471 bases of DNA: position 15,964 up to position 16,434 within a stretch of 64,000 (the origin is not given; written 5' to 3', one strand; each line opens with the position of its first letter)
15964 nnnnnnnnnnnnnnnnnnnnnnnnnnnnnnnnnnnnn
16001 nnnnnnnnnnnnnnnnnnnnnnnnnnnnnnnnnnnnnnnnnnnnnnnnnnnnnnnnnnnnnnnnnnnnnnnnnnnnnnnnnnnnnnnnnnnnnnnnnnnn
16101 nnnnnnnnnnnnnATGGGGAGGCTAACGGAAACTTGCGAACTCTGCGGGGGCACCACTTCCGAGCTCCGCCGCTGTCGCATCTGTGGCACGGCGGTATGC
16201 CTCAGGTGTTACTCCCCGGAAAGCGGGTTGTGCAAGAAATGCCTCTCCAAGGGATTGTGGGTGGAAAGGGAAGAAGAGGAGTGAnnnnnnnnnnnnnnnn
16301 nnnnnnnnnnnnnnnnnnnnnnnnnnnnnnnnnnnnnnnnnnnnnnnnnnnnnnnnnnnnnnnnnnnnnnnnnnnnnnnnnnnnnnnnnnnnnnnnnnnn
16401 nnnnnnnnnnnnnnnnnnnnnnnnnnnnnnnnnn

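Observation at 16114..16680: Split mini-primase-like module: 56-aa double zinc ribbon directly upstream of a 129-aa Toprim protein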

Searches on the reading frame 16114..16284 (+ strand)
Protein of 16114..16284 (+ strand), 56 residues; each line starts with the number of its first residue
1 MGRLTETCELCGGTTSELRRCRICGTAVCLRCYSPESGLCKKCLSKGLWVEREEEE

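Call 3: search_protein_families(library=pfam, proteins=[window:16114-16284:+], max_evalue=1)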
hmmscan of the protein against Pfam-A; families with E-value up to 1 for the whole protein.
window:16114-16284:+ (56 aa): 8 families
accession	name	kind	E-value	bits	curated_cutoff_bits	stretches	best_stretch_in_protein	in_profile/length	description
PF14445.12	Prok-RING_2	-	0.00035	21.1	22.4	1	7-43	9-47/56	Prokaryotic RING finger family 2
PF24250.1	HVO_2718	-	0.026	14.7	30.3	1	5-32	15-44/173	Transcription regulator HVO_2718-like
PF03107.22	C1_2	-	0.074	13.8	26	1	6-32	18-47/48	C1 domain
PF13917.11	zf-CCHC_3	-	0.098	13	27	1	36-49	3-16/41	Zinc knuckle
PF25299.1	ZZ_ADA2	-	0.15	12.7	27.5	0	8-47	1-33/48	ADA2 ZZ-type zing finger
PF01363.27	FYVE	-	0.35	11.4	27.8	0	6-37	9-43/67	FYVE zinc finger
PF01428.23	zf-AN1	-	0.54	10.8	27.9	0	11-42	6-37/40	AN1-like Zinc finger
PF22586.1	ANCHR-like_BBOX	-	0.87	10.2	27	0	21-48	2-29/39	ANCHR-like B-box zinc-binding domain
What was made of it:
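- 16114..16284 (+): Gene for a 56-aa zinc-finger mini-protein. It has four CxxC pairs, two of them CxxCG, a conserved C-terminal helix motif C(K/R)(K/R)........, and an acidic tail. Pfam Prok-RING_2 scores 21.1 bits, just under its 22.4 cut-off (call 3).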

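Call 4: search_protein_families(library=ncbifam, proteins=[window:16114-16284:+], max_evalue=1)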
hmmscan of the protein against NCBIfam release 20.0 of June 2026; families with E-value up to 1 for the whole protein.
window:16114-16284:+ (56 aa): 3 families
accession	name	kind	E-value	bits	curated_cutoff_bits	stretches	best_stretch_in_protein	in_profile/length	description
NF008243.0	PRK11019.1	equivalog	0.17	12.3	96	1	4-34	35-65/88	DksA/TraR family C4-type zinc finger protein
TIGR00613.1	reco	equivalog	0.2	11.1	48.7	1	13-47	142-178/239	DNA repair protein RecO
NF010268.0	PRK13715.1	equivalog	0.6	10.2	108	1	7-34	36-63/73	conjugal transfer protein TraR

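Call 6: search_solved_structures(query=window:16114-16284:+, max_evalue=10, show_alignments=2)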
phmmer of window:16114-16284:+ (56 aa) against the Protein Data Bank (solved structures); distinct sequences matched with E-value up to 10: 9.
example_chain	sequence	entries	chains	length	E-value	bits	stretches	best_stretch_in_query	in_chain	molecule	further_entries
2kgo_A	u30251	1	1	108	0.1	15.9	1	3-36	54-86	Uncharacterized protein ybiI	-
3zw0_A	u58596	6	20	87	0.21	15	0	6-35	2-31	BAMBL LECTIN | bacterial lectin from Burkholderia ambifaria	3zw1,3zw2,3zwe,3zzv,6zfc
6n57_M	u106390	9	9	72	0.22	14.9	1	7-35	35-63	Protein TraR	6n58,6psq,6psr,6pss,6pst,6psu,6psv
5w1s_M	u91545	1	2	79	0.26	14.7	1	7-35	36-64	Protein TraR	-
8br8_Sh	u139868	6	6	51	0.75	13.2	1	7-37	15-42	Ribosomal protein S29A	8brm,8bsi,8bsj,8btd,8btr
2lri_C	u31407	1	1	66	1.8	12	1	7-36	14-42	Autoimmune regulator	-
6w9n_A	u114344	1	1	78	4.3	10.8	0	8-33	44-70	WD repeat and FYVE domain-containing protein 3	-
1hyi_A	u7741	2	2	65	5.4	10.5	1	6-35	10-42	ENDOSOME-ASSOCIATED PROTEIN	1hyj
6lhs_B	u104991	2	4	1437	7.6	10.1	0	4-52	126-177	Fanconi anemia complementation group A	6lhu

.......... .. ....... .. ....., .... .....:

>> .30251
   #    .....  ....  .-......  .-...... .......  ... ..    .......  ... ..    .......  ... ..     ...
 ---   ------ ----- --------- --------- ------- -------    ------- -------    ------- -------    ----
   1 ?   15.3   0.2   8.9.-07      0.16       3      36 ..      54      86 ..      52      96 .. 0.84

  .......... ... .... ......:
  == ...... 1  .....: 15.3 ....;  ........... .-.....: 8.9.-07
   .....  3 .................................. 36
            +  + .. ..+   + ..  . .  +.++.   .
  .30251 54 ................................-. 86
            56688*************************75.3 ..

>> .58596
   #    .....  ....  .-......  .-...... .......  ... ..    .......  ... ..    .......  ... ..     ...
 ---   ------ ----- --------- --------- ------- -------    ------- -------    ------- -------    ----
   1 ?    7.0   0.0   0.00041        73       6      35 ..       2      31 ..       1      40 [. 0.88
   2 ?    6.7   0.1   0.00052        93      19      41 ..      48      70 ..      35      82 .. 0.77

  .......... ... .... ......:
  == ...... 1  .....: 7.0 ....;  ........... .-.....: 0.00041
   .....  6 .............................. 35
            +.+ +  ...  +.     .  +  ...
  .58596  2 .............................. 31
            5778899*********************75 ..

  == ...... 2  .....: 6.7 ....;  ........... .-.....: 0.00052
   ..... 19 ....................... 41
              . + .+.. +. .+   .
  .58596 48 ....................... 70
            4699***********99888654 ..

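Call 8: find_homologous_proteins(query=window:16114-16284:+, max_evalue=0.01)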
Query window:16114-16284:+ (56 aa): 2 proteins with E <= 0.01 among 2 candidates.
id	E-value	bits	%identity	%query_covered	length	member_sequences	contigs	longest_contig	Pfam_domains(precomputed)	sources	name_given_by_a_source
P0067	1.3e-25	105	89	100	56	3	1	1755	-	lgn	-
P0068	6.0e-20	87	76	89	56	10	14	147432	-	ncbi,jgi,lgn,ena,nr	ncbi:MAG: orotate phosphoribosyltransferase [Hadesarchaea archaeon]|jgi:ribosomal protein L40E|nr:MA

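Call 9: find_encoding_contigs(protein=P0068, flank=4000, max_places=10)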
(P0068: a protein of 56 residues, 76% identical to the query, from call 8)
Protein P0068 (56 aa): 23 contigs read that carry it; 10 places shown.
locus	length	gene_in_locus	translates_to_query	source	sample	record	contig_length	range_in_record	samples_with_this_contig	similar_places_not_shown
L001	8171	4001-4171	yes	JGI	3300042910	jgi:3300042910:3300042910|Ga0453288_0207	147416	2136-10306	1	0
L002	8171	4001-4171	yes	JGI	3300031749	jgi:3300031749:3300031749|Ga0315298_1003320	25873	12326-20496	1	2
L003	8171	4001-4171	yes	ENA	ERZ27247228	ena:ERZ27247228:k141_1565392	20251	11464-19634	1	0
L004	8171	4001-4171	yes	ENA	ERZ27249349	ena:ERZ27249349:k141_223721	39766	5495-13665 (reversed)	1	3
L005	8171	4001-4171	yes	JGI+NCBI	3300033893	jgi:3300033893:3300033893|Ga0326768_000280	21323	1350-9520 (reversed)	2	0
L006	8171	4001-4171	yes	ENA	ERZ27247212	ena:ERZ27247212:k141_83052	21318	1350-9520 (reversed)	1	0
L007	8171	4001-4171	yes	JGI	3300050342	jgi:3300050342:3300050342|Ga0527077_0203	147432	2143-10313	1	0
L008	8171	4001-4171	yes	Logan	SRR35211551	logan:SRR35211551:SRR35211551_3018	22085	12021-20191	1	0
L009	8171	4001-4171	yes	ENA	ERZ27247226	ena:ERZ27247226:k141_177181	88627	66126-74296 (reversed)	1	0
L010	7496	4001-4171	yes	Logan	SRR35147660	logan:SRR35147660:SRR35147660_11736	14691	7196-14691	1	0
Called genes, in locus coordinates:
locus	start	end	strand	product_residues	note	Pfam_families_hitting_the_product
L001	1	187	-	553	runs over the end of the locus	PF00118:Cpn60_TCP1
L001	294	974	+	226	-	PF01613:Flavin_Reduct, PF00301:Rubredoxin, PF21349:RUBY_RBDX (faint)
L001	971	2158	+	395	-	PF00753:Lactamase_B, PF19583:ODP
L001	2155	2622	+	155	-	-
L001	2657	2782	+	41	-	-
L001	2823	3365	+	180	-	PF01864:CarS-like, PF01148:CTP_transf_1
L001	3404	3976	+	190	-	PF00156:Pribosyltran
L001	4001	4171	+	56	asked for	-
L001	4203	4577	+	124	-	-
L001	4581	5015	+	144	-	PF06695:Sm_multidrug_ex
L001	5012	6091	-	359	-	PF01924:HypD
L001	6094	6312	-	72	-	PF01455:HupF_HypC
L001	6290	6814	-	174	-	PF01750:HycI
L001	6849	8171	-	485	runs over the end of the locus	PF27537:HoxH, PF00374:NiFeSe_Hases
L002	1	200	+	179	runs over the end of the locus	PF18089:DAPG_hydrolase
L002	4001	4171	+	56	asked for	-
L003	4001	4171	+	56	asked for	-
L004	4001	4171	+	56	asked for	-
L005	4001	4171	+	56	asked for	-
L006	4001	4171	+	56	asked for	-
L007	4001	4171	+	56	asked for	-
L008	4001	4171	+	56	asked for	-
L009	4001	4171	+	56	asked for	-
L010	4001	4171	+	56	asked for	-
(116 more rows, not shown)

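Call 29: find_homologous_proteins(query=A4, max_evalue=1)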
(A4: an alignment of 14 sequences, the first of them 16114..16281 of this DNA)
Query A4 (14 sequences) (56 aa, profile of the alignment): 27 proteins with E <= 1 among 80 candidates.
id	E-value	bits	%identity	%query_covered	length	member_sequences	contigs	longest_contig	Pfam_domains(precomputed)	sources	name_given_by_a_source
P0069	1.0e-26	111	45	100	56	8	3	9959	-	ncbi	ncbi:MAG: hypothetical protein QW786_01235 [Candidatus Hadarchaeum sp.]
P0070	1.6e-26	110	43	100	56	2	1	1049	-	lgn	-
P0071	2.3e-26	109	45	100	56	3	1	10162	-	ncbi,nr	ncbi:MAG: hypothetical protein H5T49_03865 [Hadesarchaea archaeon]|nr:hypothetical protein [Hadesarc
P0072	8.9e-26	108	46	100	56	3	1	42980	-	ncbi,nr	ncbi:MAG: hypothetical protein QMD95_00910 [Candidatus Hodarchaeaceae archaeon]|nr:hypothetical prot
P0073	1.5e-25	107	45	100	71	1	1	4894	-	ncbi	-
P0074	3.9e-25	105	43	100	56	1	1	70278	-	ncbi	ncbi:MAG: hypothetical protein ACE5OT_00265 [Candidatus Hadarchaeaceae archaeon]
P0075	6.5e-25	105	41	100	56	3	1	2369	-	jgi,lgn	jgi:hypothetical protein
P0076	5.9e-24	102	51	91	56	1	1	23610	-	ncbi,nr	ncbi:MAG: hypothetical protein QMC89_05150 [Candidatus Hodarchaeaceae archaeon]|nr:hypothetical prot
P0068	7.5e-24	101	76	89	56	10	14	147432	-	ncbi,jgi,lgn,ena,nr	ncbi:MAG: orotate phosphoribosyltransferase [Hadesarchaea archaeon]|jgi:ribosomal protein L40E|nr:MA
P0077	9.3e-24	101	38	100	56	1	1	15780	-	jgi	jgi:hypothetical protein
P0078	1.5e-23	100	38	100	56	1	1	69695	-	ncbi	-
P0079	1.5e-23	100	49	91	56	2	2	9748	-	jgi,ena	-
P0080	3.3e-23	99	40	89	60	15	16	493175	-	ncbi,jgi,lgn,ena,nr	ncbi:MAG: hypothetical protein MUO36_02370 [Candidatus Hadarchaeum sp.]|jgi:hypothetical protein|nr:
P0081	3.4e-23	99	45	100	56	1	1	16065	-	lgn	-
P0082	3.5e-23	99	45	98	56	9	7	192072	-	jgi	jgi:hypothetical protein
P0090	3.9e-5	41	47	64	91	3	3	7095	-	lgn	-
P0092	3.9e-2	32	41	70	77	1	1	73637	-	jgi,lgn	jgi:hypothetical protein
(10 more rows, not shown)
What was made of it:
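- Closest known: Archaeal C. Different: The Hadarchaeota family is restricted to that phylum (calls 8, 29).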

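Call 31: find_encoding_contigs(protein=P0092, flank=3000, max_places=2)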
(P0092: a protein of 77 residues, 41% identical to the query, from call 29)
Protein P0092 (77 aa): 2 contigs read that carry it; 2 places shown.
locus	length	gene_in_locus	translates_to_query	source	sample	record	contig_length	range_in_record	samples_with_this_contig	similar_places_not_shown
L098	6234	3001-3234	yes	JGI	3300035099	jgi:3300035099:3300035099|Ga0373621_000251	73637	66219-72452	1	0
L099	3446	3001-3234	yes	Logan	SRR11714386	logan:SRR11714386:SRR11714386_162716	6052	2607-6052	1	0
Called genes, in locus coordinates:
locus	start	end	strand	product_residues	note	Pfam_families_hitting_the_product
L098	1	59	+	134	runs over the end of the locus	PF18899:DUF5655 (weak), PF08818:DUF1801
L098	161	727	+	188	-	PF01904:DUF72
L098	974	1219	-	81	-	-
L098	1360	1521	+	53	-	-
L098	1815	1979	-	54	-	PF18919:DUF5670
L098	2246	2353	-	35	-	-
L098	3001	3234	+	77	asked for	-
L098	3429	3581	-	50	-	PF16762:RHH_6 (weak)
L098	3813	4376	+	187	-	PF00355:Rieske, PF13806:Rieske_2, PF22543:Rieske_4 (weak)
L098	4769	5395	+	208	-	PF13183:Fer4_8 (faint), PF14697:Fer4_21 (faint), PF12797:Fer4_2 (faint), PF12800:Fer4_4 (faint), PF12838:Fer4_7 (weak), PF13187:Fer4_9 (weak), PF13237:Fer4_10, PF00037:Fer4 (weak), +2 more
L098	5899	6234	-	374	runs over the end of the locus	PF13527:Acetyltransf_9, PF00583:Acetyltransf_1 (faint)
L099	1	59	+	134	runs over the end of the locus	PF18899:DUF5655 (weak), PF08818:DUF1801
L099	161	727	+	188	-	PF01904:DUF72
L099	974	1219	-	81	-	-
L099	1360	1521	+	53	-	-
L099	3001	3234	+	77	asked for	-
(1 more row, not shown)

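Call 32: find_encoding_contigs(protein=P0090, flank=3000, max_places=2)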
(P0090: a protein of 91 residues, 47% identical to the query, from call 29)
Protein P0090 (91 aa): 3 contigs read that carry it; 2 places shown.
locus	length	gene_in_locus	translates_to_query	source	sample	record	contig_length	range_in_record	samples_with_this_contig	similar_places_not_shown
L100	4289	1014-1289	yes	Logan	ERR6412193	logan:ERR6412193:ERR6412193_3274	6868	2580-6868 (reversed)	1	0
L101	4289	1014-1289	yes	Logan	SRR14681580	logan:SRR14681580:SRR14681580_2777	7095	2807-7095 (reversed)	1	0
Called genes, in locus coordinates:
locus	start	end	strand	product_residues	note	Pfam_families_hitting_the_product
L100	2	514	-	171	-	?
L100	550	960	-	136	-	-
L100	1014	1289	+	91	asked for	-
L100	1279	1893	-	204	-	-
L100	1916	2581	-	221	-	PF03167:UDG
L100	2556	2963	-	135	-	PF01989:AcnX_swivel_put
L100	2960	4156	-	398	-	PF04412:AcnX, PF28403:AcnX_2nd, PF28406:AcnX_3rd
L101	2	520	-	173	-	?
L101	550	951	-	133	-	-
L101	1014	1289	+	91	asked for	-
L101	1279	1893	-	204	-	-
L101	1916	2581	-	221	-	PF03167:UDG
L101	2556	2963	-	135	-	PF01989:AcnX_swivel_put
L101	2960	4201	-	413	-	PF04412:AcnX, PF28403:AcnX_2nd, PF28406:AcnX_3rd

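Call 48: search_protein_families(library=pfam, alignment_id=A8, max_evalue=0.1)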
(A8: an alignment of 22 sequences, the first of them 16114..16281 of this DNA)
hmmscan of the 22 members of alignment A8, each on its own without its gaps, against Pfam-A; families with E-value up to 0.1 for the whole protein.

A. member 1, window:16114-16281:+ (56 aa): 4 families
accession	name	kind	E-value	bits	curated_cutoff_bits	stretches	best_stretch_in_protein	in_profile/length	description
PF14445.12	Prok-RING_2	-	0.00035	21.1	22.4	1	7-43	9-47/56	Prokaryotic RING finger family 2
PF24250.1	HVO_2718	-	0.026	14.7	30.3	1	5-32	15-44/173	Transcription regulator HVO_2718-like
PF03107.22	C1_2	-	0.074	13.8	26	1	6-32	18-47/48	C1 domain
PF13917.11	zf-CCHC_3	-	0.098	13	27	1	36-49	3-16/41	Zinc knuckle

B. families by the number of members that match (of 22 scanned): 22 families
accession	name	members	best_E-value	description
PF03107.22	C1_2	13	0.0027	C1 domain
PF22586.1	ANCHR-like_BBOX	7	0.00055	ANCHR-like B-box zinc-binding domain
PF02148.25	zf-UBP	7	0.008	Zn-finger in ubiquitin-hydrolases and other protein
PF06397.17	Desulfoferrod_N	7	0.0091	Desulfoferrodoxin, N-terminal domain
PF15913.10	Furin-like_2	6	0.0029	Furin-like repeat, cysteine-rich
PF14445.12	Prok-RING_2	5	7.4e-05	Prokaryotic RING finger family 2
PF01753.24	zf-MYND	4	0.018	MYND finger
PF24250.1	HVO_2718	3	0.00076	Transcription regulator HVO_2718-like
PF17848.7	Zn_ribbon_ACC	3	0.0036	Acetyl-CoA carboxylase zinc finger domain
PF25299.1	ZZ_ADA2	3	0.0045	ADA2 ZZ-type zing finger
PF04438.22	zf-HIT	3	0.024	HIT zinc finger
PF13917.11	zf-CCHC_3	3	0.08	Zinc knuckle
PF19474.4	DUF6011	1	0.0017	Family of unknown function (DUF6011)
PF01428.23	zf-AN1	1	0.0088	AN1-like Zinc finger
PF14447.12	Prok-RING_4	1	0.029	Prokaryotic RING finger family 4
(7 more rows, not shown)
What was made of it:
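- On Prok-RING_2 (PF14445): Five of 22 family members hit at E up to 0.1, the best at 7.4e-5 (calls 3, 48).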

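Call 49: find_related_loci(query=A8, collection=metagenome_contigs, flank=2500)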
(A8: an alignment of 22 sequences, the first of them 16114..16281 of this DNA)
Query A8 (56 aa) in metagenome_contigs; peptide patterns used: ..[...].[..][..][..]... (x = any residue, [..] = any of these).
225 stretches matched a pattern; 61 encode a relative of the query (tblastn E <= 1e-3); 61 distinct loci.
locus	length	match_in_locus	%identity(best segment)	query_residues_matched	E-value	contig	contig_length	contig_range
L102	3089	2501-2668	100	1-56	1e-31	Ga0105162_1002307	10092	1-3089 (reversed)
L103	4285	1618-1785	77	1-56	2e-23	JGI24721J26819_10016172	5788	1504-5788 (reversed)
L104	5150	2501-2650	76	1-50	4e-22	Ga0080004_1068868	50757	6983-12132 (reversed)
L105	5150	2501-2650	76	1-50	4e-22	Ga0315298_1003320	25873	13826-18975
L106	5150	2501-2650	78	1-50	2e-21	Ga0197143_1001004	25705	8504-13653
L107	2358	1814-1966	69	1-51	3e-20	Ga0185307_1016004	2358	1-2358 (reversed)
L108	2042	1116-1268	69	1-51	3e-20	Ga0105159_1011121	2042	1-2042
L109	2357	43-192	52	1-50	9e-16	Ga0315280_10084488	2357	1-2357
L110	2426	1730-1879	52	1-50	1e-15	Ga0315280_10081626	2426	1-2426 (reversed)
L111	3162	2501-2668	48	1-56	2e-15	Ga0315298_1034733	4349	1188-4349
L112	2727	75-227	49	1-51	6e-15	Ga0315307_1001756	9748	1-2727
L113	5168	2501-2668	48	1-56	5e-15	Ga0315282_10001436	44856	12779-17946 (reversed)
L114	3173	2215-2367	49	1-51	6e-15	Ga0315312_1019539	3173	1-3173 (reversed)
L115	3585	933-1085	51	1-51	9e-15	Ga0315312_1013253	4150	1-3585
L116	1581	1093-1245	49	1-51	1e-14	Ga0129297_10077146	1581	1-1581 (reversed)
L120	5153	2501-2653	49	1-51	2e-14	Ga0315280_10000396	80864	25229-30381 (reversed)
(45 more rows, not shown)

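Call 53: predict_structure(alignment_id=A6)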
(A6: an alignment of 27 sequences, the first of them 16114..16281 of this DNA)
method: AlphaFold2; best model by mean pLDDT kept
length: 56 residues; sequences in the alignment: 27
mean_pLDDT: 81.9   pTM: 0.57
mean pLDDT of the five models: 81.9, 78.2, 77.6, 77.1, 76.4
residues with pLDDT >= 90: 29; 70-90: 15; 50-70: 9; < 50: 3
segments of 3 or more residues with pLDDT < 50: 54-56
pLDDT, mean of each block of 10 residues (from residue 1): 79 90 92 91 78 48
secondary structure, 60 per line:
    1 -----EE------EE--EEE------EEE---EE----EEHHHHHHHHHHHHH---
elements in order: E18-20 E27-29 H41-53
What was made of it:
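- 16114..16284 (+): AlphaFold2 model with pLDDT 81.9 (call 53).
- On FYVE domain: The model has a helix at residues 41-53 (call 53).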
